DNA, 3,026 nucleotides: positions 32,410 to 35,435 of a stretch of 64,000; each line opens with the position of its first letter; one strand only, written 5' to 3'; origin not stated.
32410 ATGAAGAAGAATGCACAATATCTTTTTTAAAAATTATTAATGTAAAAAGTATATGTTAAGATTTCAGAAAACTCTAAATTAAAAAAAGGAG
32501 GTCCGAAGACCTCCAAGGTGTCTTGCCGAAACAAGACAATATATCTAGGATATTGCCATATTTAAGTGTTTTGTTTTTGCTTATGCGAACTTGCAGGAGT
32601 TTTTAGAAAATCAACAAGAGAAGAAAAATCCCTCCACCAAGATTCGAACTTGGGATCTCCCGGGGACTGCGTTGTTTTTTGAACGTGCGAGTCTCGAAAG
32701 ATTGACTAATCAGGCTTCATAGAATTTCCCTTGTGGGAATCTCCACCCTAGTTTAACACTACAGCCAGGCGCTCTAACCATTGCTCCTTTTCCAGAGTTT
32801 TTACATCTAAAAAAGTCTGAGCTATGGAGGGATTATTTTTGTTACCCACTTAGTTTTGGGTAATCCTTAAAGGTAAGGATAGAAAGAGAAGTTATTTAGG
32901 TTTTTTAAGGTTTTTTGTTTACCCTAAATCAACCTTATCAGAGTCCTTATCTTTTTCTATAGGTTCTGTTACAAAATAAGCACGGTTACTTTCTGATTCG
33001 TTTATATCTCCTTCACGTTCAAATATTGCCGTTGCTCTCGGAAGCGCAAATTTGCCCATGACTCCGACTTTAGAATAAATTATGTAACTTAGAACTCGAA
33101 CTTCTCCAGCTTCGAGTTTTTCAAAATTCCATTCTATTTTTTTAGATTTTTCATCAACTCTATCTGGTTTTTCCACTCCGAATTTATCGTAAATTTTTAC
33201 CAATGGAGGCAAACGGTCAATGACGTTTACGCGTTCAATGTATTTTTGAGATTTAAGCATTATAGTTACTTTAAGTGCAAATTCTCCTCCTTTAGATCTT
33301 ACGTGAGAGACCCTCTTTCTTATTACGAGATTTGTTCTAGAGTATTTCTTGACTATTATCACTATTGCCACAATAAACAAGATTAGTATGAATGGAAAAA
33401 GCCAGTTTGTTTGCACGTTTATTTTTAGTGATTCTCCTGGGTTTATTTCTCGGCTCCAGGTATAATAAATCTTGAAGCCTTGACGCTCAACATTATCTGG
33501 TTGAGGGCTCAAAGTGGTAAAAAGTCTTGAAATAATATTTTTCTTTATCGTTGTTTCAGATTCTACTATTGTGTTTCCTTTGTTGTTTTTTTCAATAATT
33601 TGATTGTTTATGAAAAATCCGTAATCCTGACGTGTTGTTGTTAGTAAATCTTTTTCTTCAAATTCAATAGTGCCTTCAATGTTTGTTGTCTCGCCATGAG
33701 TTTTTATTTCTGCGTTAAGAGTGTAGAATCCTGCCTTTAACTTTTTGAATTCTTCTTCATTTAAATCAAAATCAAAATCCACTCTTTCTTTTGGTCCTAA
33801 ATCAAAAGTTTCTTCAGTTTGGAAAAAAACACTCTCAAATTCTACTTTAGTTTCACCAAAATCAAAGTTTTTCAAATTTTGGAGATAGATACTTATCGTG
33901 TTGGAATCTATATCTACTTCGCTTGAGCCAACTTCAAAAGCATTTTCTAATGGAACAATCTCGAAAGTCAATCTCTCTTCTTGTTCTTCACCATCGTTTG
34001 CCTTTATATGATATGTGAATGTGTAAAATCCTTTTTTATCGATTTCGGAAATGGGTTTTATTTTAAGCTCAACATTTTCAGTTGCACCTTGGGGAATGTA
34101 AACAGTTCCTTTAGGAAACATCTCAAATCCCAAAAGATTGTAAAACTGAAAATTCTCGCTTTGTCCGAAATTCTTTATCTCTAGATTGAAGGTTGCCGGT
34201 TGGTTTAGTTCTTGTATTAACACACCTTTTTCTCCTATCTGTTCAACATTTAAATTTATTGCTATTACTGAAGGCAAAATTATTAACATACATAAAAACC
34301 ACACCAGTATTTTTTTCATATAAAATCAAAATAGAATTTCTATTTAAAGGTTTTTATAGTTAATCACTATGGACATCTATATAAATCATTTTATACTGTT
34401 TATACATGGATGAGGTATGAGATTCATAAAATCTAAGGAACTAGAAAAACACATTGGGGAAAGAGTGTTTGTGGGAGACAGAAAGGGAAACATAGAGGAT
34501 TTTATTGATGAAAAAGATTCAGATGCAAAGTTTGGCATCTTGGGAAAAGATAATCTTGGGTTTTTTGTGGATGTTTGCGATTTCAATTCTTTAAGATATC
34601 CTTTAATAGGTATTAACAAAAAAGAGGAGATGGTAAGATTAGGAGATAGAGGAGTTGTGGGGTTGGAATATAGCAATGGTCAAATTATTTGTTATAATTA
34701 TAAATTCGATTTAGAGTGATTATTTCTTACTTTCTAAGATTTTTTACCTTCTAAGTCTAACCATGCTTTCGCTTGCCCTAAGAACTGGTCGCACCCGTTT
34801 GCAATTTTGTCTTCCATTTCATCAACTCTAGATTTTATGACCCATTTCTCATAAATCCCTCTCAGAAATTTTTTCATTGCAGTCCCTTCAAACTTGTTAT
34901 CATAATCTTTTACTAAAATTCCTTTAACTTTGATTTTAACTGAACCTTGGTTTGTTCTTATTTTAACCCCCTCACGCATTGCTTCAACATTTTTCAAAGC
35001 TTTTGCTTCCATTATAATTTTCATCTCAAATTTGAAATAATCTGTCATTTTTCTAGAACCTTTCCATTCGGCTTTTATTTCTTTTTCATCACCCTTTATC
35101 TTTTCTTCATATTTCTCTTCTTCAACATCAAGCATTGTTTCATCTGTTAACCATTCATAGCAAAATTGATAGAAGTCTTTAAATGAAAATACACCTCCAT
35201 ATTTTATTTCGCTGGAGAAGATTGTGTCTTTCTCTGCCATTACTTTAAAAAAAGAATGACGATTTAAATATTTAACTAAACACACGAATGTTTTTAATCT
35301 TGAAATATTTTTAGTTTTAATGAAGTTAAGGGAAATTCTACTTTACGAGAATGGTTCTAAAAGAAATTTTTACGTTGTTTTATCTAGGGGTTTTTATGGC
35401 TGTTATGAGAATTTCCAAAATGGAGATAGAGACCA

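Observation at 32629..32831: Candidate tRNA-Tyr(GUA) with two introns, one in the D-loop and one of about 95 nt in the anticodon loop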

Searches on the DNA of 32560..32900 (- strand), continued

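Call 80: search_with_rna_model(model_id=R1, sources=[window, L001, L002, L003, L004, L005, L006, L007, L008, L009, L010, L013, L017, L018, L021, L033, L036, L042], max_evalue=0.001, make_alignment=true)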
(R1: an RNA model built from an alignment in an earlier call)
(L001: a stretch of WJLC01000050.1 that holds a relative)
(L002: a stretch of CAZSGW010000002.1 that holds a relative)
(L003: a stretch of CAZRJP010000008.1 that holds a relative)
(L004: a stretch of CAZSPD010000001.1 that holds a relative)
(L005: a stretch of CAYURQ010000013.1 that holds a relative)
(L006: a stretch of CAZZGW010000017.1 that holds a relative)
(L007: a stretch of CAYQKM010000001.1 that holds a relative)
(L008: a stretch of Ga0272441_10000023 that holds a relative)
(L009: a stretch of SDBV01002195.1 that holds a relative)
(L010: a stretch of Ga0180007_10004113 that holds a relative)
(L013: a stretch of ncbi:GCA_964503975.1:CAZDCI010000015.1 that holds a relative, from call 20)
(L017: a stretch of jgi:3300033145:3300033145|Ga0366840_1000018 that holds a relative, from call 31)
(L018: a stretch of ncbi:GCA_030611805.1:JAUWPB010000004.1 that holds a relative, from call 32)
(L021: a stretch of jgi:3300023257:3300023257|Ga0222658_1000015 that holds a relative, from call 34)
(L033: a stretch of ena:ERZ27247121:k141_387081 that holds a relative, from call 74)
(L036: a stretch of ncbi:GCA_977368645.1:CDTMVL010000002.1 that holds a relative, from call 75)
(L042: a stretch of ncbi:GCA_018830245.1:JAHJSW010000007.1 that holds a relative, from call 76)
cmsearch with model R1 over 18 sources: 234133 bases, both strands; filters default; matches with E-value up to 0.001: 18.
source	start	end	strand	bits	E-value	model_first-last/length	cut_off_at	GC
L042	4584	4631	+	65.2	1.2e-12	1-50/50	no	0.35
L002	5488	5542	+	64.5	1.8e-12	1-50/50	no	0.35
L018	12669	12717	+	64.3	2e-12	1-50/50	no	0.35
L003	1171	1218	-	64.3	2e-12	1-50/50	no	0.44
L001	5562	5616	+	63.6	2.8e-12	1-50/50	no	0.4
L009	5449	5498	+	62.9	4.2e-12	1-50/50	no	0.4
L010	1139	1193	+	61.5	8.7e-12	1-50/50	no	0.35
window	32702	32751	-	60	2e-11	1-50/50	no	0.44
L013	4804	4862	+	59.1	3.3e-11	1-50/50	no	0.49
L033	5120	5177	+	58.5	4.6e-11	1-50/50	no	0.34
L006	2376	2424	-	58.2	5.2e-11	1-50/50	no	0.43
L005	4150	4212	+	58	5.9e-11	1-50/50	no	0.33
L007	7133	7181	+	57.9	6.1e-11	1-50/50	no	0.37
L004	2484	2531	-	56.5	1.3e-10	1-50/50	no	0.42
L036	4790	4837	+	56.4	1.4e-10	1-50/50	no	0.31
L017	11853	11901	+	55.3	2.5e-10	1-50/50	no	0.45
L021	11444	11492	+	49.5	5.9e-09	1-50/50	no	0.53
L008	3146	3196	-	49.4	6.3e-09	1-50/50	no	0.37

Alignment A6: 18 matches aligned to the model, 63 columns, each read 5' to 3' on its own strand. Consensus structure (alignment columns), stored with it:
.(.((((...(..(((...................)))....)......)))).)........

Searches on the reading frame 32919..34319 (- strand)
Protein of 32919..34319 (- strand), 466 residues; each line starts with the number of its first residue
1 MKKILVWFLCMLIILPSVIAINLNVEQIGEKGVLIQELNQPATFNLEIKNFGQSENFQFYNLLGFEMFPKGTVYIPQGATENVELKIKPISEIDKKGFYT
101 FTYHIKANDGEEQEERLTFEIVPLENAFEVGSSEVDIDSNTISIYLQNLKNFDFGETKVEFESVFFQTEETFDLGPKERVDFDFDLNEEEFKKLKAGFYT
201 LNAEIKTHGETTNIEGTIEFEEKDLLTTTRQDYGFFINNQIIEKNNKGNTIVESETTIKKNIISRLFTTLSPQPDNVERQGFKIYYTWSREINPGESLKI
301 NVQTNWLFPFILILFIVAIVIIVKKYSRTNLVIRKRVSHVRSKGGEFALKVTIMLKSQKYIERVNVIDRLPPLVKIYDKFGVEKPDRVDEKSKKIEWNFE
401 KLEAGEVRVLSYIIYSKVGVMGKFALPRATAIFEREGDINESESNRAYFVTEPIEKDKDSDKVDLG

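Call 8: search_protein_families(library=pfam, proteins=[window:32919-34319:-], max_evalue=0.01)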
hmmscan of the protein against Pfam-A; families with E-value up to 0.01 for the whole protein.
window:32919-34319:- (466 aa): 1 family
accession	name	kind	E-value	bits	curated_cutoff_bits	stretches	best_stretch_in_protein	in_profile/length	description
PF11797.14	WxLIP_HBD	-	0.0024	18.3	28.9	0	158-223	69-131/138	WxL Interacting Protein, host binding domain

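Call 17: find_homologous_proteins(query=window:32919-34319:-, max_evalue=0.00001)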
Query window:32919-34319:- (466 aa): 1495 proteins with E <= 0.00001 among 8000 candidates; the best 120 are listed.
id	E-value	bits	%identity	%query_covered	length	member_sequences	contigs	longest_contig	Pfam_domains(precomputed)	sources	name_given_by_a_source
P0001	0.0e+0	1024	100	100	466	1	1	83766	-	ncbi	-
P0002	5.0e-200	683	67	96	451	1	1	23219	-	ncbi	-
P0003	5.0e-199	680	65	98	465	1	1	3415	-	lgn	-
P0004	5.8e-189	646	62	97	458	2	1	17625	-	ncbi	-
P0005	2.2e-186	638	61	98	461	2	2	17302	-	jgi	jgi:hypothetical protein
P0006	5.2e-183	627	60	98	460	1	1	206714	-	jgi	-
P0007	9.7e-183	626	60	97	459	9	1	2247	-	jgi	jgi:hypothetical protein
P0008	2.4e-182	625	60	99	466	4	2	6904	-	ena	-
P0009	6.0e-182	623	59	98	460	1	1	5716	-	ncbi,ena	-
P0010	6.6e-181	620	58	98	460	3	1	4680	-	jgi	-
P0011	1.3e-180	619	61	97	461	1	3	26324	-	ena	-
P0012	1.4e-180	619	59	99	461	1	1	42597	-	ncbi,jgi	-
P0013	4.0e-180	617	59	98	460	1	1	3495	-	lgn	-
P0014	1.8e-179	615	60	98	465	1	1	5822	-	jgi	jgi:hypothetical protein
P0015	1.9e-179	615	59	99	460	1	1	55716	-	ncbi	-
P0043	6.1e-175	600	58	94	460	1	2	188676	-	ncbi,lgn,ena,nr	ncbi:hypothetical protein KAR52_01655 [Candidatus Pacearchaeota archaeon]|nr:hypothetical protein [C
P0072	4.7e-172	591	58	98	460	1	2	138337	-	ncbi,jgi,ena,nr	ncbi:MAG: hypothetical protein KKF48_01545 [Nanoarchaeota archaeon]|nr:hypothetical protein [Nanoarc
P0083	5.3e-171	587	58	98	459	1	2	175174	-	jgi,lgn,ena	-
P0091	2.6e-170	585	57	94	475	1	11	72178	-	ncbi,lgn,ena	-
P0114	1.6e-169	582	56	98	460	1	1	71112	-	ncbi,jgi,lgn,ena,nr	ncbi:MAG: hypothetical protein KKF68_00695 [Nanoarchaeota archaeon]|nr:hypothetical protein [Nanoarc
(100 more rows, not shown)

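Call 19: find_encoding_contigs(protein=P0001, flank=2000, max_places=3)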
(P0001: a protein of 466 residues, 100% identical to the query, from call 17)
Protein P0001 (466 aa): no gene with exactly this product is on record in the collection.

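Call 20: find_encoding_contigs(protein=P0002, flank=2000, max_places=3)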
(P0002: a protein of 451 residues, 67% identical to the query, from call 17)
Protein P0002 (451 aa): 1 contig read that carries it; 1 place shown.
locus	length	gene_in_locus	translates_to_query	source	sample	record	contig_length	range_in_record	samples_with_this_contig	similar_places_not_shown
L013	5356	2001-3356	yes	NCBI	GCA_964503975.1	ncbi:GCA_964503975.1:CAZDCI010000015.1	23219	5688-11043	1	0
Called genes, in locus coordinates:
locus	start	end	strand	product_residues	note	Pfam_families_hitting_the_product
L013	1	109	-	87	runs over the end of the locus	-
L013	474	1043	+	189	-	PF00571:CBS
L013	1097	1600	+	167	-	-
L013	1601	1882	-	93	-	-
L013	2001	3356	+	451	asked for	-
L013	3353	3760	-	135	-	-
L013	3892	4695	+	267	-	PF18780:HNH_repeat, PF14528:LAGLIDADG_3 (weak)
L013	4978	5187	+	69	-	-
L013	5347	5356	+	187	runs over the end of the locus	-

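Call 21: find_encoding_contigs(protein=P0004, flank=2000, max_places=3)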
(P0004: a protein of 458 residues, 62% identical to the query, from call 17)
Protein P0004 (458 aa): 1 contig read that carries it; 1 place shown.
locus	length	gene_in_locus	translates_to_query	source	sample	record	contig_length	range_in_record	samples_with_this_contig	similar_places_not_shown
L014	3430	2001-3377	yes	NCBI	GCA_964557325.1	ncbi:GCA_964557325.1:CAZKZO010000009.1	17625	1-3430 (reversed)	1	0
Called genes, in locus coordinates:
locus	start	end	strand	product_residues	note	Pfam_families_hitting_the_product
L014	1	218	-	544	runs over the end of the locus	PF00118:Cpn60_TCP1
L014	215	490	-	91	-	-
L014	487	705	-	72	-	-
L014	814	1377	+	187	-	PF00571:CBS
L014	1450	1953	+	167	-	-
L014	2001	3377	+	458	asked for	-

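Call 22: find_encoding_contigs(protein=P0005, flank=2000, max_places=3)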
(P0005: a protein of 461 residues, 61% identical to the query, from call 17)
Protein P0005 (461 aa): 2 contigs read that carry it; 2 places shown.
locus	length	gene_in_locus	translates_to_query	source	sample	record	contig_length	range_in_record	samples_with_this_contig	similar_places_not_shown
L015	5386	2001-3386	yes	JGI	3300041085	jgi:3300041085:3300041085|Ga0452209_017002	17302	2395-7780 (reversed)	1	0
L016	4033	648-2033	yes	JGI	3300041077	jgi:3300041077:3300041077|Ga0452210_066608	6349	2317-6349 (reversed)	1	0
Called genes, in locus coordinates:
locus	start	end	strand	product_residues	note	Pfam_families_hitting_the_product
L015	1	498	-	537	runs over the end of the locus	PF00118:Cpn60_TCP1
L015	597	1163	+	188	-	PF00571:CBS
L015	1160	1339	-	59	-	-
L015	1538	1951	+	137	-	-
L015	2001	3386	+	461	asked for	-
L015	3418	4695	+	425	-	PF00092:VWA, PF13519:VWA_2 (weak)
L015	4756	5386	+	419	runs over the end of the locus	PF00092:VWA, PF13519:VWA_2 (weak)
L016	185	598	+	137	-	-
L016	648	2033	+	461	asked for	-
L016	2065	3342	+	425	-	PF00092:VWA, PF13519:VWA_2 (weak)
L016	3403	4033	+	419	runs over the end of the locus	PF00092:VWA, PF13519:VWA_2 (weak)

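Call 31: find_encoding_contigs(protein=P0006, flank=10000, max_places=2)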
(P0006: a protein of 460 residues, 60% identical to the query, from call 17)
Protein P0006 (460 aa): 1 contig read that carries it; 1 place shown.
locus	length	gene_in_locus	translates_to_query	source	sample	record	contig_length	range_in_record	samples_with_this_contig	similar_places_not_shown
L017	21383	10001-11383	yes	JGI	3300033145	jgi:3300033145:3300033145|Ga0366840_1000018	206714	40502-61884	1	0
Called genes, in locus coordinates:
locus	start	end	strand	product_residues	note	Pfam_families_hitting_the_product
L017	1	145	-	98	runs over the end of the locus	-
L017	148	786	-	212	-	-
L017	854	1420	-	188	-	PF00252:Ribosomal_L16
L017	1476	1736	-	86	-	PF01247:Ribosomal_L35Ae, PF01782:RimM (faint)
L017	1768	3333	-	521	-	-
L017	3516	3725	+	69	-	-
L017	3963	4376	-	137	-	-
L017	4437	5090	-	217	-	PF04967:HTH_10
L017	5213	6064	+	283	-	PF00892:EamA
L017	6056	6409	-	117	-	-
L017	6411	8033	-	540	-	PF00118:Cpn60_TCP1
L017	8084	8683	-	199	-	-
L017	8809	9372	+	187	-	PF00571:CBS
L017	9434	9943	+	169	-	-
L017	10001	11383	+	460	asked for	-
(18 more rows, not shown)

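Call 32: find_encoding_contigs(protein=P0015, flank=10000, max_places=2)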
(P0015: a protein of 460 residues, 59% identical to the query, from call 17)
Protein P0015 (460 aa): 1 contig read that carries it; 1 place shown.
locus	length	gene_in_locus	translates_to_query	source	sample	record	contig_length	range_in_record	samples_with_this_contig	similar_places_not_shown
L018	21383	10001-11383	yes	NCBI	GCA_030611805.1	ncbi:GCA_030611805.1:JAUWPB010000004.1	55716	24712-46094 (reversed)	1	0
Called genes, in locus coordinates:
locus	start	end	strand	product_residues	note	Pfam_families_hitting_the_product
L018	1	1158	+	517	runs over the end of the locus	PF00437:T2SSE, PF27713:UCP018868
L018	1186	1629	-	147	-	PF01092:Ribosomal_S6e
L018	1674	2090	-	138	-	-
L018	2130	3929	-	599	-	PF01909:NTP_transf_2 (weak)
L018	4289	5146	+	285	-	PF00892:EamA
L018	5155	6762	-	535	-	PF00118:Cpn60_TCP1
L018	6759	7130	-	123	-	-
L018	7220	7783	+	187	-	PF00571:CBS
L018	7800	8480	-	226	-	-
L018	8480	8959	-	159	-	PF03703:bPH_2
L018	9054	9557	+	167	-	-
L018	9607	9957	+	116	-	-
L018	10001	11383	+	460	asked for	-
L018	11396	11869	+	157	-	PF13302:Acetyltransf_3 (weak), PF13420:Acetyltransf_4, PF00583:Acetyltransf_1, PF13673:Acetyltransf_10, PF13508:Acetyltransf_7, PF08445:FR47 (weak), PF14542:Acetyltransf_CG (faint)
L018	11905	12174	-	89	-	-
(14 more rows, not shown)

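Call 33: find_encoding_contigs(protein=P0043, flank=10000, max_places=2)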
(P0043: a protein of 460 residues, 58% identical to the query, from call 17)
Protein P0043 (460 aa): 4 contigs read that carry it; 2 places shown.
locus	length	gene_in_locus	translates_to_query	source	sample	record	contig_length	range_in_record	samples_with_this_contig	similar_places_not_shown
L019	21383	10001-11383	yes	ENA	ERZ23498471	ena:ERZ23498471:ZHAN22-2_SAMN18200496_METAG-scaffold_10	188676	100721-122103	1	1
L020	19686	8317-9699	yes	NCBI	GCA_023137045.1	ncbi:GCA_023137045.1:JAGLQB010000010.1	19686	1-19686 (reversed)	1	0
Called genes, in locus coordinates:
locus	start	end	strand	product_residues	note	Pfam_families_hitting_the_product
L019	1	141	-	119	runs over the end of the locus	-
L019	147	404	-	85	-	-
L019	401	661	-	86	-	PF01247:Ribosomal_L35Ae, PF01782:RimM (faint)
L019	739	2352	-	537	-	PF01909:NTP_transf_2, PF18765:Polbeta (faint)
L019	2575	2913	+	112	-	-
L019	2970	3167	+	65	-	-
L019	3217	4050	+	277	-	-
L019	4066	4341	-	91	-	-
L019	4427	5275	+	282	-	PF00892:EamA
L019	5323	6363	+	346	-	-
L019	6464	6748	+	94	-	-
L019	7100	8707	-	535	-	PF00118:Cpn60_TCP1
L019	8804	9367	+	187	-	PF00571:CBS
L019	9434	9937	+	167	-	-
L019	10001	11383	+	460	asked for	-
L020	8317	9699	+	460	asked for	-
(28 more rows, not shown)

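Call 34: find_encoding_contigs(protein=P0083, flank=10000, max_places=2)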
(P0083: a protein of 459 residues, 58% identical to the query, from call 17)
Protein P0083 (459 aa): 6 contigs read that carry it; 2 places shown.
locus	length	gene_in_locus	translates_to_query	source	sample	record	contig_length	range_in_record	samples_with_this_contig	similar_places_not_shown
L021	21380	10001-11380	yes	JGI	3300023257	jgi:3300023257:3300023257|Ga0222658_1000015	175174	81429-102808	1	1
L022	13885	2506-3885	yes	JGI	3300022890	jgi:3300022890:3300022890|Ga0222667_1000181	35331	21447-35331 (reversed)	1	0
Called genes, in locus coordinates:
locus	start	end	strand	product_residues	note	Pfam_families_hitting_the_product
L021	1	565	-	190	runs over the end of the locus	PF00252:Ribosomal_L16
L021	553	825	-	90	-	-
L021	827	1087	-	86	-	PF01247:Ribosomal_L35Ae, PF01782:RimM (faint)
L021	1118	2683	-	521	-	PF01909:NTP_transf_2, PF18765:Polbeta (weak)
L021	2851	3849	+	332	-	PF02016:Peptidase_S66, PF17676:Peptidase_S66C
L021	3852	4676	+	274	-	PF00106:adh_short, PF08659:KR, PF13561:adh_short_C2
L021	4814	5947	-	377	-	PF00390:malic, PF03949:Malic_M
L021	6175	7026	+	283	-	PF00892:EamA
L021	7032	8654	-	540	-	PF00118:Cpn60_TCP1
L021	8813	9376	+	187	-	PF00571:CBS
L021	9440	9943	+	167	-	-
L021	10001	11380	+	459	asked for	-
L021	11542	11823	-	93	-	PF14277:DUF4364 (weak), PF14947:HTH_45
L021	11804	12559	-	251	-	-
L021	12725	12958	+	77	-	-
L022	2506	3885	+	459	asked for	-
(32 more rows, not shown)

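Call 74: find_encoding_contigs(protein=P0072, flank=3000, max_places=3)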
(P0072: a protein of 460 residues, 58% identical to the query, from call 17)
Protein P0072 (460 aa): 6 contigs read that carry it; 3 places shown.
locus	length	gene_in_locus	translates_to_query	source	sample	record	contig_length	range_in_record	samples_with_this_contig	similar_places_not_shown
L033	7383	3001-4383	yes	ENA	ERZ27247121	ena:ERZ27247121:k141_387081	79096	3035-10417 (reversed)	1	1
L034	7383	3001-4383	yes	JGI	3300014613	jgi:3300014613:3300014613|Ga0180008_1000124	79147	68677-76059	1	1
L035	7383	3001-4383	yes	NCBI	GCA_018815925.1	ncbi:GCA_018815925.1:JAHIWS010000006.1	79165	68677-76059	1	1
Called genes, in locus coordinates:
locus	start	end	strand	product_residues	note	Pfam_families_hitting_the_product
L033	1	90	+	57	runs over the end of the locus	-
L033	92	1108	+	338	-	-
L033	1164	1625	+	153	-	-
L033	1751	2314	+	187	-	PF00571:CBS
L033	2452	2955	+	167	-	-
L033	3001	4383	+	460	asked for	-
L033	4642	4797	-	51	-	-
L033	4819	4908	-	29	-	-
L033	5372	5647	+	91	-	-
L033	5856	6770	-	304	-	PF01400:Astacin (weak), PF00413:Peptidase_M10, PF07705:CARDB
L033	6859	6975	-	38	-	-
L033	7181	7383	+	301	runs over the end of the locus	-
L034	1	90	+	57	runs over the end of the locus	-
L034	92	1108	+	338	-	-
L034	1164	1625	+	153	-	-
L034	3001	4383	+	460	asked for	-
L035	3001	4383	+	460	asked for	-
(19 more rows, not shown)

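Call 75: find_encoding_contigs(protein=P0091, flank=3000, max_places=6)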
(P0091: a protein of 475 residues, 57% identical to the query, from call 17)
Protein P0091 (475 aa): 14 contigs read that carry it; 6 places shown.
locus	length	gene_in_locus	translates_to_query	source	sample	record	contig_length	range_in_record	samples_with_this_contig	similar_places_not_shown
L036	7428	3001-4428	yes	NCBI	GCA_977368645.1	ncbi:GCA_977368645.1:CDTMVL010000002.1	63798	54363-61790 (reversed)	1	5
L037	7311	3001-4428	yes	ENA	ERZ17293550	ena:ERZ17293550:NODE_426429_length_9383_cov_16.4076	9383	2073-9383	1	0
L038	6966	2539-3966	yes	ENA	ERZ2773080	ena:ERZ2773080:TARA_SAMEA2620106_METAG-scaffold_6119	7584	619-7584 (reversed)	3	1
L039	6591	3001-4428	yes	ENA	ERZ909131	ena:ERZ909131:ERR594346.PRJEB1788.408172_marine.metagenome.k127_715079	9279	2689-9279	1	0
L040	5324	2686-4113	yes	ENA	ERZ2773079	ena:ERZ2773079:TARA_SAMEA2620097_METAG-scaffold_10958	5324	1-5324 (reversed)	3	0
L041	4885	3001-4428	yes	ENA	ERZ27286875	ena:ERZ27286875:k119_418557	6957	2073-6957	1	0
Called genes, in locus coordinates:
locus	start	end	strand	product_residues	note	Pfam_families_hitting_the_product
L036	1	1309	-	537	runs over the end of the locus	PF00118:Cpn60_TCP1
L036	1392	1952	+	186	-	PF00571:CBS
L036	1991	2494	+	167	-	-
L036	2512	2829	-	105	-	-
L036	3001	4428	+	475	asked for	-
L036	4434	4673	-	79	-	-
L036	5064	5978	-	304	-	PF01400:Astacin (faint), PF00413:Peptidase_M10 (weak), PF07705:CARDB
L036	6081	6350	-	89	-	-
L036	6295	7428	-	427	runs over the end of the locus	PF00009:GTP_EFTU, PF01926:MMR_HSR1 (faint), PF03144:GTP_EFTU_D2, PF03143:GTP_EFTU_D3, PF22594:GTP-eEF1A_C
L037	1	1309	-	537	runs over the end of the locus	PF00118:Cpn60_TCP1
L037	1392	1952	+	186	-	PF00571:CBS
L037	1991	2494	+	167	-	-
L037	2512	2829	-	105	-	-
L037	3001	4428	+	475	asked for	-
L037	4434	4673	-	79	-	-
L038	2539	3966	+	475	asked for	-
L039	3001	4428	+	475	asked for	-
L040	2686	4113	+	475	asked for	-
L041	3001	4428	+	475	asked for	-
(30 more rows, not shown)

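Call 76: find_encoding_contigs(protein=P0114, flank=3000, max_places=3)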
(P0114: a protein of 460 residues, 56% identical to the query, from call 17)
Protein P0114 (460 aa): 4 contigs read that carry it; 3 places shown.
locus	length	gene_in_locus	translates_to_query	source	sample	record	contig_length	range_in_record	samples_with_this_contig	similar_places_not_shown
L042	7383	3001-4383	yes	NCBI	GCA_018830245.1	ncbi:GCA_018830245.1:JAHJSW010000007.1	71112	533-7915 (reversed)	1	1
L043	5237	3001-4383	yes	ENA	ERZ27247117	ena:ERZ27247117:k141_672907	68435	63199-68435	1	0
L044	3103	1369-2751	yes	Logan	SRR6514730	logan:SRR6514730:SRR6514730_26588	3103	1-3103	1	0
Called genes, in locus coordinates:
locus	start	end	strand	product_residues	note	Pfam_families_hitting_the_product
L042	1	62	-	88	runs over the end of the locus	-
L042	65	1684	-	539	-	PF00118:Cpn60_TCP1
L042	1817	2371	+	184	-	PF00571:CBS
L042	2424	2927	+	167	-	-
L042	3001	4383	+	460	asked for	-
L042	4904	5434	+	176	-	-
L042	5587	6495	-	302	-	PF00413:Peptidase_M10 (faint), PF01400:Astacin (weak), PF07705:CARDB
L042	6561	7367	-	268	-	PF06745:ATPase (weak)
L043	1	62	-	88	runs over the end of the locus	-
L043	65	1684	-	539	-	PF00118:Cpn60_TCP1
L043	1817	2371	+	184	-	PF00571:CBS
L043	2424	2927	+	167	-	-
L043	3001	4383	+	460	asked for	-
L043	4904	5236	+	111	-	?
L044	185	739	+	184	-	PF00571:CBS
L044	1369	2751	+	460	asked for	-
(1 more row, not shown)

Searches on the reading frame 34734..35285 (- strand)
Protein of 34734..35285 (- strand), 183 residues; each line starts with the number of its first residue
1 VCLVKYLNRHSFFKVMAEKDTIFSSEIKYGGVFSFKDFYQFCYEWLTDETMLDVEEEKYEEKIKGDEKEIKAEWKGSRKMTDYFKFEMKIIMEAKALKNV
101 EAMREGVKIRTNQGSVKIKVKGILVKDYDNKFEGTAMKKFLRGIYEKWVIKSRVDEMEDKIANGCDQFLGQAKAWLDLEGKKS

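Call 8: search_protein_families(library=pfam, proteins=[window:34734-35285:-], max_evalue=0.01)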
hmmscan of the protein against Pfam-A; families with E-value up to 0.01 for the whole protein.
window:34734-35285:- (183 aa): 1 family
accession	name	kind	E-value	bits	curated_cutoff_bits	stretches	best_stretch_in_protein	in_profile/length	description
PF05565.16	Sipho_Gp157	-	0.0093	16.4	28.6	0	58-139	54-136/162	Siphovirus Gp157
